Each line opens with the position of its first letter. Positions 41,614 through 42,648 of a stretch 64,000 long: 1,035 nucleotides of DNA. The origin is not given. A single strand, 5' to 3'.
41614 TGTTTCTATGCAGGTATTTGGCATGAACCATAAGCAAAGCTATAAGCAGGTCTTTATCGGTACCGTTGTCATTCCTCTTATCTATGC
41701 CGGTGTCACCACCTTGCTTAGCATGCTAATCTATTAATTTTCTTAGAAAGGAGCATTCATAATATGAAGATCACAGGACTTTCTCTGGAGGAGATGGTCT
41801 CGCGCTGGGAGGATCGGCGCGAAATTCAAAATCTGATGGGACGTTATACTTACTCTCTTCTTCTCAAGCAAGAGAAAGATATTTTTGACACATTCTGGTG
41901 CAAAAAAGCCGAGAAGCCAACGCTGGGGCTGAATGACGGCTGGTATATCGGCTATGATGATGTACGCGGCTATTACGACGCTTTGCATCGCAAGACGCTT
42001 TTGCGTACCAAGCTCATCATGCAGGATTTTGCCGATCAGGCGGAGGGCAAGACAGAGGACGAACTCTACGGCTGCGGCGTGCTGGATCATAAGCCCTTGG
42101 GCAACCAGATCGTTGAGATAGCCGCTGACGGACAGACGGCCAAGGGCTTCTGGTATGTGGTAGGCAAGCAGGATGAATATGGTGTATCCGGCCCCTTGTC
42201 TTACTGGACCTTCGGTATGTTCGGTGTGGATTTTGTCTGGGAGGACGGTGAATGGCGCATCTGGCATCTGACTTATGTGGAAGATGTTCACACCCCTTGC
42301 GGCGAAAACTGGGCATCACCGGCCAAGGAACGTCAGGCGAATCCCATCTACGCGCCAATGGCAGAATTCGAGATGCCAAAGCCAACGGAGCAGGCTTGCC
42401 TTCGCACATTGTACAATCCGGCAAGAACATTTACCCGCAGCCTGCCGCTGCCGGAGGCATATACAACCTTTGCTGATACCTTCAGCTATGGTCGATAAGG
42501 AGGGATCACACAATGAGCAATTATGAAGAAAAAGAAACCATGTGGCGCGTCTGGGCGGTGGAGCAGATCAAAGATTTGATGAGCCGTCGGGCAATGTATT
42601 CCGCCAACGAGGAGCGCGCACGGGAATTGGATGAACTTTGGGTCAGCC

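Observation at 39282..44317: LysR - anion permease - three tandem divergent NTF2/SnoaL-like paralogues - 116-aa protein: an uncharacterised putative catabolic system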

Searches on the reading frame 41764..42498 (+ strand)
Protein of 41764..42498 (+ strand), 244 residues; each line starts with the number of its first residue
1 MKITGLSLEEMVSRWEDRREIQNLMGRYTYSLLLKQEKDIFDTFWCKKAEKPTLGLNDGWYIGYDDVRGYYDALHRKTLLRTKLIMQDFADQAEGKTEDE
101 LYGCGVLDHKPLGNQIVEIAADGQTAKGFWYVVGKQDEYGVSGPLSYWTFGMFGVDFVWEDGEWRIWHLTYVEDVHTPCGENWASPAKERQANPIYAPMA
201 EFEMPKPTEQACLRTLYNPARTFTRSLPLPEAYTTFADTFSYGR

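Call 3: search_protein_families(library=pfam, proteins=[window:41764-42498:+], max_evalue=0.1)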
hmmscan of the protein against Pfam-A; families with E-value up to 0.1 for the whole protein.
window:41764-42498:+ (244 aa): 1 family
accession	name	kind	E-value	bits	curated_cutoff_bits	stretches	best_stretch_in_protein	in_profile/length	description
PF13577.12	SnoaL_4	-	2.2e-09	37.8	24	1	14-170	2-126/126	SnoaL-like domain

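Call 4: search_protein_families(library=ncbifam, proteins=[window:41764-42498:+], max_evalue=0.1)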
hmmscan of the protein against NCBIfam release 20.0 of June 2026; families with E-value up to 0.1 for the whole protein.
window:41764-42498:+ (244 aa): 0 families

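Call 5: search_solved_structures(query=window:41764-42498:+, max_evalue=10)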
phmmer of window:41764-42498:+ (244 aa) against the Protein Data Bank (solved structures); distinct sequences matched with E-value up to 10: 3.
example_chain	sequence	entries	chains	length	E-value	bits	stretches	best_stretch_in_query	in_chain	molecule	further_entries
8abt_A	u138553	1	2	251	3.7e-06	29.4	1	95-191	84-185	SnoaL-like domain-containing protein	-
8abv_A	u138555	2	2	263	1.1e-05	27.8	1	10-187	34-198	SnoaL-like domain-containing protein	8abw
8abu_A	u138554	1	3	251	2.6e-05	26.6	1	101-191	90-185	SnoaL-like domain-containing protein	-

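Call 9: list_cluster_members(proteins=[window:41764-42498:+, window:42513-43217:+, window:43214-43957:+, window:43967-44317:+, window:40376-41737:+, window:39282-40181:+])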
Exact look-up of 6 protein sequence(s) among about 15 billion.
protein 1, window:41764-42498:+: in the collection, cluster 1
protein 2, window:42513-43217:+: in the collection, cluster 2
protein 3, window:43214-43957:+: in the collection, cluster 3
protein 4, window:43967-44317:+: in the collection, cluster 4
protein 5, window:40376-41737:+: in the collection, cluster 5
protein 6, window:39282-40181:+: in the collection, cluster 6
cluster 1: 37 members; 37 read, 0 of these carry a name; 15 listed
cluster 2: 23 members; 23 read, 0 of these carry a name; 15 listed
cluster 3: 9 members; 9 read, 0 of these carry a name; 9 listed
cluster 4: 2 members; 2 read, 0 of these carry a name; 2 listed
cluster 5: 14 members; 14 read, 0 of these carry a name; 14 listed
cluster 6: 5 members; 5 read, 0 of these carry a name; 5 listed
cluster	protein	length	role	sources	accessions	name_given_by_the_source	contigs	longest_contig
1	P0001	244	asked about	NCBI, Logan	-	-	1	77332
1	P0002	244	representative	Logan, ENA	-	-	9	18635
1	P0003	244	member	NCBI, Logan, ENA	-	-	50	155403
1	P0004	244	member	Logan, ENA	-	-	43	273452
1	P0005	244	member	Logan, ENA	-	-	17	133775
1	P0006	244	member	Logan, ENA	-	-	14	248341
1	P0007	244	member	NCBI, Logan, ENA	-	-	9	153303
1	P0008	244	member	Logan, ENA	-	-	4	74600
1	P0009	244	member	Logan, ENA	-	-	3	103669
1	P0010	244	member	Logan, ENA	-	-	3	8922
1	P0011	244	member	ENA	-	-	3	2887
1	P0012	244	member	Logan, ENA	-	-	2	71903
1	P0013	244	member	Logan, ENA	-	-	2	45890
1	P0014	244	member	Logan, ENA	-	-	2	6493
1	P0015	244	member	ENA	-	-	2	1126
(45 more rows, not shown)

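Call 11: find_homologous_proteins(query=window:41764-42498:+, max_evalue=0.001)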
Query window:41764-42498:+ (244 aa): 51 proteins with E <= 0.001 among 190 candidates.
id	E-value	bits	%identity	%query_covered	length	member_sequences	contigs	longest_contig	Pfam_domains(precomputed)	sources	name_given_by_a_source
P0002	1.7e-151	521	87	100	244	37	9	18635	PF13577.13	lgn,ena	-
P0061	3.4e-135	467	78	100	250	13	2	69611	PF13577.13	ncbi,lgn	-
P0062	7.8e-135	466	79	100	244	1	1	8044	PF13577.13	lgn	-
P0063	3.4e-134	464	77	100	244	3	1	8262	PF13577.13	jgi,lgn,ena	jgi:hypothetical protein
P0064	1.0e-131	456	76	100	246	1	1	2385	PF13577.13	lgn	-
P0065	2.2e-127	442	73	100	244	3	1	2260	PF13577.13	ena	-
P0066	6.5e-126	437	72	100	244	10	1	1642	PF13577.13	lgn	-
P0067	1.3e-125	436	72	100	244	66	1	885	PF13577.13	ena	-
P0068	7.6e-124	430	71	100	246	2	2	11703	PF13577.13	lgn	-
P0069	7.7e-124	430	72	100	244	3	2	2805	PF13577.13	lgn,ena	-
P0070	1.1e-123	429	73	98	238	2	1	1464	PF13577.13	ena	-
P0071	2.5e-123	428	72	100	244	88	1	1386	PF13577.13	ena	-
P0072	5.3e-122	424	71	100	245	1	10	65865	PF13577.13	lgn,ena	-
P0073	3.8e-120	418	69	100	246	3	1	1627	PF13577.13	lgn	-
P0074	6.6e-120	417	72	100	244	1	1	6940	PF13577.13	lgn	-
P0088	1.3e-77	278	51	100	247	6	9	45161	PF13577.13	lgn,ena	-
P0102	9.6e-63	230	43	98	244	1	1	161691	PF13577.13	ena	-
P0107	3.0e-42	162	39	99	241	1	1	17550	PF13577.13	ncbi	-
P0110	1.9e-15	75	31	93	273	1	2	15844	PF13577.13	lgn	-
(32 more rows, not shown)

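Call 14: find_encoding_contigs(protein=P0088, flank=8000, max_places=4)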
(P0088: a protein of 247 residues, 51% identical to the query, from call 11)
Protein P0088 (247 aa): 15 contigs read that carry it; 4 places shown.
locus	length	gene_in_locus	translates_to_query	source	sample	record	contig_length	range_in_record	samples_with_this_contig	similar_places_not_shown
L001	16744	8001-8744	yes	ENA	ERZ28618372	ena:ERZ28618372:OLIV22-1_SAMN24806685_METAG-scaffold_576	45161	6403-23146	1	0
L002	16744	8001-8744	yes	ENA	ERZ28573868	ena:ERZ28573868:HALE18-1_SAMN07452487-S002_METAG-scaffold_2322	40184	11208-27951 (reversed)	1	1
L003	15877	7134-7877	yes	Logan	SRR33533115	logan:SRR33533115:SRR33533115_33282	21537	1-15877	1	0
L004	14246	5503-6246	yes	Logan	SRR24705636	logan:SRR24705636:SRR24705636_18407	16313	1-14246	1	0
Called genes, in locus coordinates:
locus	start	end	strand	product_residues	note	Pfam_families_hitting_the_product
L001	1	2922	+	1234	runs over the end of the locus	PF18072:FGAR-AT_linker (weak), PF02769:AIRS_C, PF13507:GATase_5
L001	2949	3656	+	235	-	PF00753:Lactamase_B, PF19583:ODP (weak)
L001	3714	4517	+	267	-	PF00106:adh_short, PF08659:KR, PF13561:adh_short_C2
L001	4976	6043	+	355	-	PF01063:Aminotran_4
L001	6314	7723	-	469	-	-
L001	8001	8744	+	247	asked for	PF13577:SnoaL_4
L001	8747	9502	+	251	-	PF13577:SnoaL_4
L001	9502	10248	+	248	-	-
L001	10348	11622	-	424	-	PF12833:HTH_18, PF00165:HTH_AraC (weak)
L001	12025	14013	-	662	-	PF00724:Oxidored_FMN, PF00890:FAD_binding_2 (weak), PF01266:DAO (weak), PF07992:Pyr_redox_2, PF13450:NAD_binding_8, PF13738:Pyr_redox_3, PF00070:Pyr_redox, PF01266:DAO (weak), +9 more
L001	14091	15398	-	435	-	PF13336:AcetylCoA_hyd_C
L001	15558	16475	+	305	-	PF00126:HTH_1, PF03466:LysR_substrate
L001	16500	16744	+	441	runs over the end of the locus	PF01554:MatE, PF03023:MurJ, PF01554:MatE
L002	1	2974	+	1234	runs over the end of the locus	PF18072:FGAR-AT_linker (weak), PF02769:AIRS_C, PF13507:GATase_5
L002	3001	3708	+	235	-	PF00753:Lactamase_B, PF19583:ODP (weak)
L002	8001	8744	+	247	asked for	PF13577:SnoaL_4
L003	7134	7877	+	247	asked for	PF13577:SnoaL_4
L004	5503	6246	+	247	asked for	PF13577:SnoaL_4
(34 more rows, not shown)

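Call 15: find_encoding_contigs(protein=P0102, flank=9000, max_places=2)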
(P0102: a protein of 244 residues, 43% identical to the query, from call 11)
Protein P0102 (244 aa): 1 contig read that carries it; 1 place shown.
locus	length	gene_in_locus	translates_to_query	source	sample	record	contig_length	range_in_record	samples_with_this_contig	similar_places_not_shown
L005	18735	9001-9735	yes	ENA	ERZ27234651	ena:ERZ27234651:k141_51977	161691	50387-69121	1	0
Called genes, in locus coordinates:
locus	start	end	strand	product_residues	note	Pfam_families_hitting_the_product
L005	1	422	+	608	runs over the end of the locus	PF00059:Lectin_C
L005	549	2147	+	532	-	PF00012:HSP70, PF06723:MreB_Mbl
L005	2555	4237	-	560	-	PF02878:PGM_PMM_I, PF02879:PGM_PMM_II, PF02880:PGM_PMM_III, PF00408:PGM_PMM_IV (faint)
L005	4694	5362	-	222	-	-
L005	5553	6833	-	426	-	PF01661:Macro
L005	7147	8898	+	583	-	PF01547:SBP_bac_1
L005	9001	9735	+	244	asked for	PF13577:SnoaL_4 (faint)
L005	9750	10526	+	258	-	PF13577:SnoaL_4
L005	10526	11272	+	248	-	-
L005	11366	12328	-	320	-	PF00126:HTH_1, PF03466:LysR_substrate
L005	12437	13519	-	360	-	PF01757:Acyl_transf_3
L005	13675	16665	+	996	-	PF02837:Glyco_hydro_2_N, PF22666:Glyco_hydro_2_N2 (weak), PF00703:Glyco_hydro_2, PF02836:Glyco_hydro_2_C, PF16353:LacZ_4, PF02929:Bgal_small_N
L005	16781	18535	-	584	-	-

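Call 16: find_encoding_contigs(protein=P0107, flank=9000, max_places=2)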
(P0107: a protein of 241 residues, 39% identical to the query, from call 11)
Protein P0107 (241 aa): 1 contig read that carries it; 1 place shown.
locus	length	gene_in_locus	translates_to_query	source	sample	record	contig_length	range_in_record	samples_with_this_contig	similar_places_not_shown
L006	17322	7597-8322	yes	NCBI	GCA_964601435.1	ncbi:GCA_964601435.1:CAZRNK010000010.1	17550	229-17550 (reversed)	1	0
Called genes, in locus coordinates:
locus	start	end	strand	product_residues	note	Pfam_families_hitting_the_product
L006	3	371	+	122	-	?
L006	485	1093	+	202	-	PF00149:Metallophos, PF12850:Metallophos_2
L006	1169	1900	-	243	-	PF00899:ThiF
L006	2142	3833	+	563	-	PF01547:SBP_bac_1 (faint)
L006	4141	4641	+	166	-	PF13577:SnoaL_4 (weak)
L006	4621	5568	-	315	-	PF00126:HTH_1, PF03466:LysR_substrate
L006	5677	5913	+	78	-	PF12800:Fer4_4 (faint), PF12838:Fer4_7 (weak), PF13187:Fer4_9 (weak), PF13484:Fer4_16 (faint), PF00037:Fer4 (weak)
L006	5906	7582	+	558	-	PF00890:FAD_binding_2, PF01266:DAO (faint), PF03486:HI0933_like (faint), PF07992:Pyr_redox_2 (faint), PF12831:FAD_oxidored, PF02910:Succ_DH_flav_C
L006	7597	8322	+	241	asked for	PF13577:SnoaL_4 (weak)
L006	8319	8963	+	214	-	PF13577:SnoaL_4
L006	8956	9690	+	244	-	-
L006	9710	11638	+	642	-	PF00724:Oxidored_FMN, PF01262:AlaDh_PNT_C (faint), PF03486:HI0933_like (weak), PF07992:Pyr_redox_2, PF12831:FAD_oxidored, PF13738:Pyr_redox_3 (weak), PF00070:Pyr_redox (weak), PF01266:DAO (weak), +5 more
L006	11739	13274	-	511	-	PF13616:Rotamase_3, PF00639:Rotamase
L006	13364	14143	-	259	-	PF13350:Y_phosphatase3, PF22784:PTP-SAK (faint)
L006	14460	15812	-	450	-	PF13440:Polysacc_synt_3 (faint), PF01554:MatE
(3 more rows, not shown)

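Call 17: find_encoding_contigs(protein=P0110, flank=9000, max_places=2)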
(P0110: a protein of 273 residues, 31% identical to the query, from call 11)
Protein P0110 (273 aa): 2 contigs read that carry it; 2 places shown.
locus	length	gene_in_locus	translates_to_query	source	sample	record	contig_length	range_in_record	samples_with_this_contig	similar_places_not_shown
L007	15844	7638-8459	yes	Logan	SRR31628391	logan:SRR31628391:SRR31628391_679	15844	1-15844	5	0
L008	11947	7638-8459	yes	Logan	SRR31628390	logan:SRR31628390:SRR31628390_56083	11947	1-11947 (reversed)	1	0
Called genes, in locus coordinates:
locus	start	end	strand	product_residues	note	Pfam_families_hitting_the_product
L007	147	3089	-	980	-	PF17132:Glyco_hydro_106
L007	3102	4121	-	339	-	PF00356:LacI, PF00532:Peripla_BP_1, PF13407:Peripla_BP_4, PF13377:Peripla_BP_3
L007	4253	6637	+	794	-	PF07715:Plug, PF00593:TonB_dep_Rec_b-barrel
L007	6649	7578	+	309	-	PF13577:SnoaL_4 (weak)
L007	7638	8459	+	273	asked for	PF13577:SnoaL_4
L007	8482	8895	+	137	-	PF00036:EF-hand_1 (faint), PF13202:EF-hand_5 (faint)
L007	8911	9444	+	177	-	PF03929:PepSY_TM, PF16357:PepSY_TM_like_2 (weak)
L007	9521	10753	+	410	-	PF07690:MFS_1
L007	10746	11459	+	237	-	PF00106:adh_short, PF13561:adh_short_C2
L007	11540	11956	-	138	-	PF13581:HATPase_c_2, PF02518:HATPase_c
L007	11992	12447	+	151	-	PF04773:FecR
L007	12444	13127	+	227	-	PF00691:OmpA (weak)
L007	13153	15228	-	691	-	PF05226:CHASE2, PF07228:SpoIIE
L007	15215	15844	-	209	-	?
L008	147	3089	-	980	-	PF17132:Glyco_hydro_106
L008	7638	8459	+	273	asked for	PF13577:SnoaL_4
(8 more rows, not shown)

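Call 28: find_related_loci(query=A1, collection=genome_contigs, flank=10000)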
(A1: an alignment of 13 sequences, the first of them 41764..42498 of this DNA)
Query A1 (244 aa) in genome_contigs; peptide patterns used: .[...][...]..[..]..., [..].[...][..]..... (x = any residue, [..] = any of these).
594 stretches matched a pattern (row limit reached: there are more); 548 encode a relative of the query (tblastn E <= 1e-3); the best 80 are kept; 80 distinct loci.
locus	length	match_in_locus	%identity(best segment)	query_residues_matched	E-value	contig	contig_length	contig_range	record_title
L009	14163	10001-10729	78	1-243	2e-137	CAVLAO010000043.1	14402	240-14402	Bacteroides sp. CAG:927 isolate H07659-L1_cleanbin_000044 genome assembly, contig: Spades_H07659-L1_contig_2518, whole g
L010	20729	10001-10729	73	1-243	8e-127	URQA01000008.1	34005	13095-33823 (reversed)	uncultured Clostridiales bacterium isolate UMGS1232 genome assembly, contig: NODE_647_length_34005_cov_7.568748, whole g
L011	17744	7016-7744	71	1-243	3e-125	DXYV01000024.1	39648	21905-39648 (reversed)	MAG TPA_asm: Clostridiales bacterium isolate HRGM_Genome_3993 HRGM_Genome_3993_24, whole genome shotgun sequence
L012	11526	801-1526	48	1-243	9e-79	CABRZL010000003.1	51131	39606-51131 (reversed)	MAG TPA_asm: uncultured Clostridiales bacterium isolate MGYG-HGUT-02067 genome assembly, contig: GUT_GENOME125765_3, who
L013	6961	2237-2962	48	1-243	3e-78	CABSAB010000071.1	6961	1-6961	MAG TPA_asm: uncultured Clostridiales bacterium isolate MGYG-HGUT-02071 genome assembly, contig: GUT_GENOME125826_71, wh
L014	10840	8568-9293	47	1-243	1e-76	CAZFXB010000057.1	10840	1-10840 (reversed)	MAG TPA_asm: uncultured Oscillospiraceae bacterium isolate SRP350583_co2_259 genome assembly, contig: NODE_9131_length_1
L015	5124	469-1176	49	7-243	7e-76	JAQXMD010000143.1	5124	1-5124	MAG: Oscillospiraceae bacterium isolate SUG1319 k141_6958722, whole genome shotgun sequence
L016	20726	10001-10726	48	1-243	2e-75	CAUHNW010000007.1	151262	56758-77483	MAG TPA_asm: uncultured Oscillospiraceae bacterium isolate SRR16280072_bin.27_MetaWRAP_v1.3_MAG genome assembly, contig:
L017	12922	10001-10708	47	6-243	9e-75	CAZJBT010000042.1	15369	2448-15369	MAG TPA_asm: uncultured Oscillospiraceae bacterium isolate SRP222994_co1_350 genome assembly, contig: NODE_8074_length_1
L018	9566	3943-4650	48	7-243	1e-74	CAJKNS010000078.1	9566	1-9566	MAG TPA_asm: uncultured Clostridiales bacterium isolate ERR321553-bin.17 genome assembly, contig: NODE_3530_length_9566_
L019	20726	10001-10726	47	1-243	6e-73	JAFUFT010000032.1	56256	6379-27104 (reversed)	MAG: Oscillospiraceae bacterium isolate RGIG4454 Roe_deer_Omasum-4__c4213, whole genome shotgun sequence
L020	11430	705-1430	46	1-243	7e-72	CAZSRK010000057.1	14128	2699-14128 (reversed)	MAG TPA_asm: uncultured Oscillospiraceae bacterium isolate SRP141132_co2_9 genome assembly, contig: NODE_3514_length_141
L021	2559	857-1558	48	9-243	5e-72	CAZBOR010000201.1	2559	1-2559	MAG TPA_asm: uncultured Oscillospiraceae bacterium isolate SRP222994_co1_254 genome assembly, contig: NODE_70324_length_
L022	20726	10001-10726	44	1-243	2e-70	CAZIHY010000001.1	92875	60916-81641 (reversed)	MAG TPA_asm: uncultured Oscillospiraceae bacterium isolate SRP222994_co1_510 genome assembly, contig: NODE_233_length_92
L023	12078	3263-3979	44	6-243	5e-70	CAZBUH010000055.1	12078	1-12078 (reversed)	MAG TPA_asm: uncultured Oscillospiraceae bacterium isolate SRP222994_co1_345 genome assembly, contig: NODE_11141_length_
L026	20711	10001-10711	47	6-243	4e-69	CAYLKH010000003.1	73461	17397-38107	MAG TPA_asm: uncultured Oscillospiraceae bacterium isolate SRP225648_co1_79 genome assembly, contig: NODE_509_length_734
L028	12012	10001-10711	44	6-244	2e-68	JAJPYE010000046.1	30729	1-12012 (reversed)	MAG: Oscillospiraceae bacterium isolate AH.5_2 NODE_125_length_30729_cov_17.226413, whole genome shotgun sequence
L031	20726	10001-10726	42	1-243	2e-68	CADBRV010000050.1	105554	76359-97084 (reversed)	MAG: uncultured Lachnospiraceae bacterium isolate RUG14243 genome assembly, contig: RUG14243_asm_50, whole genome shotgu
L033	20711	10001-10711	44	6-243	2e-68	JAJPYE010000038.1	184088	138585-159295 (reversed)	MAG: Oscillospiraceae bacterium isolate AH.5_2 NODE_6_length_184088_cov_15.403846, whole genome shotgun sequence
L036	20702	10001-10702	46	9-243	4e-68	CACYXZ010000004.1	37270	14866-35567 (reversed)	MAG: Ruminococcaceae bacterium isolate RUG12379 genome assembly, contig: RUG12379_asm_4, whole genome shotgun sequence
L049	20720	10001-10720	41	4-244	1e-65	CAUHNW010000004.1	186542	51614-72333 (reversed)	MAG TPA_asm: uncultured Oscillospiraceae bacterium isolate SRR16280072_bin.27_MetaWRAP_v1.3_MAG genome assembly, contig:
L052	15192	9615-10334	43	4-244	6e-66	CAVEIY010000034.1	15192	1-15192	Flexilinea sp. isolate G02651-L1_cleanbin_000059 genome assembly, contig: Spades_G02651-L1_contig_2572, whole genome sho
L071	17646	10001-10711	43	6-243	2e-64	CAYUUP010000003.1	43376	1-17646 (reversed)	MAG TPA_asm: uncultured Oscillospiraceae bacterium isolate SRP222994_co1_273 genome assembly, contig: NODE_1503_length_4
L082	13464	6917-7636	40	4-243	1e-63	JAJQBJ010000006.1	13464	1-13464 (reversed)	MAG: Oscillospiraceae bacterium isolate C.2_5 NODE_917_length_13464_cov_24.608696, whole genome shotgun sequence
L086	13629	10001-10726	44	1-243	7e-63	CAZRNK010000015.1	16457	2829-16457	MAG TPA_asm: uncultured Oscillospiraceae bacterium isolate SRP141132_co7_17 genome assembly, contig: NODE_2715_length_16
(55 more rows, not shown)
